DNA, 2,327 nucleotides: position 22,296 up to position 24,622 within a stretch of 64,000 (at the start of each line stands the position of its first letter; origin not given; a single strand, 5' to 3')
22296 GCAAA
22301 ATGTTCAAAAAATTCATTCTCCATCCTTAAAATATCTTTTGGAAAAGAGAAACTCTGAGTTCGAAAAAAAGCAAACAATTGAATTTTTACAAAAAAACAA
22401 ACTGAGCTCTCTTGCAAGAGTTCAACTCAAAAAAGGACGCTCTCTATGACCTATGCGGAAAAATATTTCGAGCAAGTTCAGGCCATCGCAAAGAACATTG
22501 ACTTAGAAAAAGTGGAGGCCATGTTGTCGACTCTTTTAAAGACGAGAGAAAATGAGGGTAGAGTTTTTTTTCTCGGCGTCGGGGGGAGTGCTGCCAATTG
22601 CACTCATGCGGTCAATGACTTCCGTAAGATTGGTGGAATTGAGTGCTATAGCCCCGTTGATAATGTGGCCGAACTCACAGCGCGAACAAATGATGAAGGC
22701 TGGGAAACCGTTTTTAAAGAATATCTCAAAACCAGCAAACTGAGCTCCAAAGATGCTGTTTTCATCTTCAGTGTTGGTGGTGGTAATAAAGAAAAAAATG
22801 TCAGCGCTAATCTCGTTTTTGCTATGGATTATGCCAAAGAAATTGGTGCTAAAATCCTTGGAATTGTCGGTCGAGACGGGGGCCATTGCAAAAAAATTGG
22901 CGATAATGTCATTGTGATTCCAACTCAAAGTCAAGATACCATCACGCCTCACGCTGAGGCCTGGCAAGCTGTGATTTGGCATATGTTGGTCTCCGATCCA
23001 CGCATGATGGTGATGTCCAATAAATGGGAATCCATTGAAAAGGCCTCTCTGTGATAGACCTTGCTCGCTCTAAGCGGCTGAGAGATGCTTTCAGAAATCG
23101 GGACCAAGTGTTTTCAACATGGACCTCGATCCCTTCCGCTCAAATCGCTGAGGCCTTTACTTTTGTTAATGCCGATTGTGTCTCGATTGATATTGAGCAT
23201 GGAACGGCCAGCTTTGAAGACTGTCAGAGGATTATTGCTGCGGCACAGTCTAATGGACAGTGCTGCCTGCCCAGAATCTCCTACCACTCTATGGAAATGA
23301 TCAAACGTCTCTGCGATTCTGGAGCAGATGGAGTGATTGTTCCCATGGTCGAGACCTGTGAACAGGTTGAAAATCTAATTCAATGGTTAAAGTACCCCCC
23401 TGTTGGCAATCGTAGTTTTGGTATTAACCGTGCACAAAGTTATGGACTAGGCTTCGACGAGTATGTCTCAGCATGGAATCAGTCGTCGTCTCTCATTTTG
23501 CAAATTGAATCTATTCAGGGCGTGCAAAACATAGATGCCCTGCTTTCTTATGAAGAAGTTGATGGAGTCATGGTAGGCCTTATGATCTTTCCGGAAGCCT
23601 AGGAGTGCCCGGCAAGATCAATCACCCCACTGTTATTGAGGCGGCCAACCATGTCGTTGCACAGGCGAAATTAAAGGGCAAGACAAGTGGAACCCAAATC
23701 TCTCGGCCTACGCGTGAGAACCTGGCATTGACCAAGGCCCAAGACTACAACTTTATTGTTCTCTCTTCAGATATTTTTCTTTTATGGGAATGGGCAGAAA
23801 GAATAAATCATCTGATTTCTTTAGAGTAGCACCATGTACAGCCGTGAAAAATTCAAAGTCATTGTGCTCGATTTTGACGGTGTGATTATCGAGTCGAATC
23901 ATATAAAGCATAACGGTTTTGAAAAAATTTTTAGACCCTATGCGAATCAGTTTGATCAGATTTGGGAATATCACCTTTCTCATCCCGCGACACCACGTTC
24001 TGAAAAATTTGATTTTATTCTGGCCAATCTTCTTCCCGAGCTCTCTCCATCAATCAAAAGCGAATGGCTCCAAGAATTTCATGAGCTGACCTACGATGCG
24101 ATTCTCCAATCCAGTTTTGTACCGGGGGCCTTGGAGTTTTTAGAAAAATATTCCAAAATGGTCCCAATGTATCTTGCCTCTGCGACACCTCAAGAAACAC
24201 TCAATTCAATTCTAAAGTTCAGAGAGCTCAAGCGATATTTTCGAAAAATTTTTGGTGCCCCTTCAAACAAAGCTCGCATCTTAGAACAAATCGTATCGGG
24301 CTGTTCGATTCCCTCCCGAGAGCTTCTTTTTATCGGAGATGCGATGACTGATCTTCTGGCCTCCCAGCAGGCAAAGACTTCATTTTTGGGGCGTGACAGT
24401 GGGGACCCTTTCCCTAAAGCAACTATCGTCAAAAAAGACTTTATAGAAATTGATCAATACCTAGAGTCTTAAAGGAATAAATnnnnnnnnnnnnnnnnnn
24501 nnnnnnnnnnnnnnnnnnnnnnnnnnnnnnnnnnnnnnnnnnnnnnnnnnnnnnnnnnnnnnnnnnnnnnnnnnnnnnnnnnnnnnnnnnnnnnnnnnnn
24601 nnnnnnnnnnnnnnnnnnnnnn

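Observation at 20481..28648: Tightly coupled 10-gene operon that resembles a Kdo-style pathway built from non-orthologous parts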

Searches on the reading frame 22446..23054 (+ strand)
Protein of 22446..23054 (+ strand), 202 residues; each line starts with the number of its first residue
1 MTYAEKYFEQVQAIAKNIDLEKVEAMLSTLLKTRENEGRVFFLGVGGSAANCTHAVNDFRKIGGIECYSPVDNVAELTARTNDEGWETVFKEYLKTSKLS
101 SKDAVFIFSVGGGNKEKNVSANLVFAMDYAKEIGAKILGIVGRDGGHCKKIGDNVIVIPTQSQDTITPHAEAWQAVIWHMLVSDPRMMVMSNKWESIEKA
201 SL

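Call 4: search_protein_families(library=pfam, proteins=[window:22446-23054:+], max_evalue=0.01)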
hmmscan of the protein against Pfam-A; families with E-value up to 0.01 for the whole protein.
window:22446-23054:+ (202 aa): 2 families
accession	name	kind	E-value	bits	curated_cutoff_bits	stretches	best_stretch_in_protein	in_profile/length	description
PF13580.11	SIS_2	-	1.5e-09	38.4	27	1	6-142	1-138/138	SIS domain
PF01380.27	SIS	-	0.00095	19.4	25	0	98-164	50-110/131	SIS domain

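Call 5: search_protein_families(library=ncbifam, proteins=[window:22446-23054:+], max_evalue=0.01)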
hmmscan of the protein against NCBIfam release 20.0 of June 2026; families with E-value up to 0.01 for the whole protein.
window:22446-23054:+ (202 aa): 7 families
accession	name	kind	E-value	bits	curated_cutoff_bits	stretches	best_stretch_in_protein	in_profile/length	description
TIGR00441.1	gmhA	equivalog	5.3e-13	49.3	209.45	1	31-167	5-139/154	D-sedoheptulose 7-phosphate isomerase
NF001628.0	PRK00414.1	equivalog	1.1e-09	38.2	265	1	16-162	23-166/192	D-sedoheptulose 7-phosphate isomerase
NF010547.0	PRK13938.1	equivalog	1.8e-09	37.6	320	1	15-166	23-172/196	D-sedoheptulose 7-phosphate isomerase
NF010546.0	PRK13936.1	equivalog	6.7e-09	35.8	276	1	15-160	21-167/197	phosphoheptose isomerase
NF002805.0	PRK02947.1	subfamily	1.8e-06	27.3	135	1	2-141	2-141/247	sugar isomerase domain-containing protein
NF040776.2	AlsR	equivalog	0.00011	21.3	400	1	41-165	133-234/279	transcriptional repressor AlsR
TIGR03127.2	RuMP_HxlB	equivalog_domain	0.0018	18.2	160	0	96-165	67-130/178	6-phospho-3-hexuloisomerase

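Call 38: search_solved_structures(query=window:22446-23054:+, max_evalue=0.001)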
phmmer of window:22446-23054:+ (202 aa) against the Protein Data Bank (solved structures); distinct sequences matched with E-value up to 0.001: 10.
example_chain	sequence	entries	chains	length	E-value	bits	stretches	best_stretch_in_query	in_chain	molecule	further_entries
1tk9_A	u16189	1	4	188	2.8e-08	36.9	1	7-163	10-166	Phosphoheptose isomerase 1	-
5ltz_A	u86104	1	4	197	6.1e-07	32.6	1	29-181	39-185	Phosphoheptose isomerase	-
2xbl_A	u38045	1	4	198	1.2e-06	31.6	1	29-179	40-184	PHOSPHOHEPTOSE ISOMERASE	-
2x3y_A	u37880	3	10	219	1.6e-06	31.2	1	29-179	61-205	PHOSPHOHEPTOSE ISOMERASE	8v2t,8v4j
5lu5_A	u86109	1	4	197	2.1e-06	30.8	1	29-179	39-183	Phosphoheptose isomerase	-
5lu7_A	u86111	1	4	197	3.1e-06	30.3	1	29-179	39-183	Phosphoheptose isomerase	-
1x94_A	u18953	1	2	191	3.2e-06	30.2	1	18-159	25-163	putative Phosphoheptose isomerase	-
5i01_A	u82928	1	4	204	5.9e-06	29.4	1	15-150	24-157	Phosphoheptose isomerase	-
5lu6_A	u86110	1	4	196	1.5e-05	28.1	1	29-179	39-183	Phosphoheptose isomerase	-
2i22_A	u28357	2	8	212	0.00015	24.7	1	32-159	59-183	Phosphoheptose isomerase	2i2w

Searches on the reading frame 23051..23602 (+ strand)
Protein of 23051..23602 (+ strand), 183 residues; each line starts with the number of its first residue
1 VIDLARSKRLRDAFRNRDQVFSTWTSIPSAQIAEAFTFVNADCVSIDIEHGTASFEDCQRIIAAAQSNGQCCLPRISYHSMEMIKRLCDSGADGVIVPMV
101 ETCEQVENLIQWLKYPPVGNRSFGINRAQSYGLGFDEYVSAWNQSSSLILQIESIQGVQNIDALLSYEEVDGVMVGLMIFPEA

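Call 4: search_protein_families(library=pfam, proteins=[window:23051-23602:+], max_evalue=0.01)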
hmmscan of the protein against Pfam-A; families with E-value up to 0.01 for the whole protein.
window:23051-23602:+ (183 aa): 1 family
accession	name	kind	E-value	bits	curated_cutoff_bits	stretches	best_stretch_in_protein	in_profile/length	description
PF03328.21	HpcH_HpaI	-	2.8e-20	73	25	1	24-176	5-150/221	HpcH/HpaI aldolase/citrate lyase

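Call 5: search_protein_families(library=ncbifam, proteins=[window:23051-23602:+], max_evalue=0.01)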
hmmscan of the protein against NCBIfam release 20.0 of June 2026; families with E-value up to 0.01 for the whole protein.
window:23051-23602:+ (183 aa): 4 families
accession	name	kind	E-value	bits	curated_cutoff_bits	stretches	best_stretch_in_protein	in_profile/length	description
TIGR02311.1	HpaI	equivalog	3.2e-24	85.7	368.8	1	10-176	3-170/249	4-hydroxy-2-oxoheptanedioate aldolase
NF007521.0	PRK10128.1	equivalog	4e-23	82.3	441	1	10-176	9-176/267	2-keto-3-deoxy-L-rhamnonate aldolase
NF007849.0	PRK10558.1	equivalog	6.6e-23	81.4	393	1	8-176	8-176/256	2-dehydro-3-deoxyglucarate aldolase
TIGR03239.1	GarL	equivalog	2.8e-22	79.5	406.75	1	9-176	2-169/249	2-dehydro-3-deoxyglucarate aldolase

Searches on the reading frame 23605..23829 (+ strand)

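Call 4: search_protein_families(library=pfam, proteins=[window:23605-23829:+], max_evalue=0.01)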
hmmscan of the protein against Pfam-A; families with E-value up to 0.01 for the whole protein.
window:23605-23829:+ (74 aa): 0 families

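Call 5: search_protein_families(library=ncbifam, proteins=[window:23605-23829:+], max_evalue=0.01)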
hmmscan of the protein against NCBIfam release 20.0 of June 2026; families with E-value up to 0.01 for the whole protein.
window:23605-23829:+ (74 aa): 1 family
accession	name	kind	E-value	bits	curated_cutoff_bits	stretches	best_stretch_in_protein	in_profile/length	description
TIGR01807.1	CM_P2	equivalog_domain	0.0045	17.3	69.55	1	12-52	21-62/76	chorismate mutase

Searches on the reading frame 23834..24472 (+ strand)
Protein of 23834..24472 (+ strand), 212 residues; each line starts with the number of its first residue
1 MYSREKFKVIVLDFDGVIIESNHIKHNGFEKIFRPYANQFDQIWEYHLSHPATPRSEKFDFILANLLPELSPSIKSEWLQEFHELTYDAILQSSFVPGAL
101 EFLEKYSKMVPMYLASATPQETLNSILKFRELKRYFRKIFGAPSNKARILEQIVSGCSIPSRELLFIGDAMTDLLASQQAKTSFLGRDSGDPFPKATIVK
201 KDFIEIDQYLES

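Call 4: search_protein_families(library=pfam, proteins=[window:23834-24472:+], max_evalue=0.01)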
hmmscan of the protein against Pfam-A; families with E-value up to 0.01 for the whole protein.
window:23834-24472:+ (212 aa): 5 families
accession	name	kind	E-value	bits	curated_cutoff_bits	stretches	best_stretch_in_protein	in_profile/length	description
PF13419.12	HAD_2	-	2.1e-11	44.7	23.8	1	10-185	1-176/178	Haloacid dehalogenase-like hydrolase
PF00702.32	Hydrolase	-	2.7e-11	44.7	26.4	1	7-180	1-190/191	haloacid dehalogenase-like hydrolase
PF03031.24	NIF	-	0.00031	20.9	21.8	0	97-138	41-83/160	NLI interacting factor-like phosphatase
PF06888.18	Put_Phosphatase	-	0.0016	18.3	27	0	9-145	2-125/234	Putative Phosphatase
PF12710.13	HAD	-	0.0033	18.3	27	1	10-174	1-185/189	haloacid dehalogenase-like hydrolase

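Call 5: search_protein_families(library=ncbifam, proteins=[window:23834-24472:+], max_evalue=0.01)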
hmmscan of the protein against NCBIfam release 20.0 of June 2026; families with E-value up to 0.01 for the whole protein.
window:23834-24472:+ (212 aa): 11 families
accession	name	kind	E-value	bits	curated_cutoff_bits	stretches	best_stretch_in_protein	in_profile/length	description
TIGR02009.1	PGMB-YQAB-SF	subfamily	5e-07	30.1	153.35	1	8-142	2-136/186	beta-phosphoglucomutase family hydrolase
NF009695.0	PRK13222.1-2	equivalog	1.7e-05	24.4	225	1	97-186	97-192/226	phosphoglycolate phosphatase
TIGR02254.1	YjjG_YfnB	equivalog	8.2e-05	22.2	159.9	1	57-178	66-187/223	YjjG family noncanonical pyrimidine nucleotidase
TIGR01662.1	HAD-SF-IIIA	subfamily_domain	0.0003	20.9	44.6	0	8-28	1-21/141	HAD-IIIA family hydrolase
TIGR01549.1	HAD-SF-IA-v1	subfamily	0.00054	20.4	23.3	0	93-180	61-148/149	HAD-IA family hydrolase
NF009697.0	PRK13222.1-4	equivalog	0.00054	19.3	327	1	100-190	100-196/232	phosphoglycolate phosphatase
TIGR00338.1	serB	equivalog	0.0007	19.2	144.15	0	144-206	151-215/219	phosphoserine phosphatase SerB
NF009804.0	PRK13288.1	equivalog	0.0014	18.1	218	1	7-182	3-176/215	pyrophosphatase PpaX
NF009698.0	PRK13223.1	equivalog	0.0014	17.9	466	1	95-182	102-195/272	phosphoglycolate phosphatase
NF008000.0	PRK10725.1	equivalog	0.0059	16.7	215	1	5-143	3-136/188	fructose-1-phosphate/6-phosphogluconate phosphatase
TIGR01990.1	bPGM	equivalog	0.0081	16.1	189.4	1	7-140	1-134/187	beta-phosphoglucomutase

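Call 105: search_solved_structures(query=window:23834-24472:+, max_evalue=0.001)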
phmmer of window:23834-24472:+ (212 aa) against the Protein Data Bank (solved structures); distinct sequences matched with E-value up to 0.001: 2.
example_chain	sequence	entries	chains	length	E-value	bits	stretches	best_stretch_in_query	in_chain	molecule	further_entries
2ah5_A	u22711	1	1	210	1.1e-06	31.8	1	10-180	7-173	COG0546: Predicted phosphatases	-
3kbb_A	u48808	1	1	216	0.0002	24.4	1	9-142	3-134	Phosphorylated carbohydrates phosphatase TM_1254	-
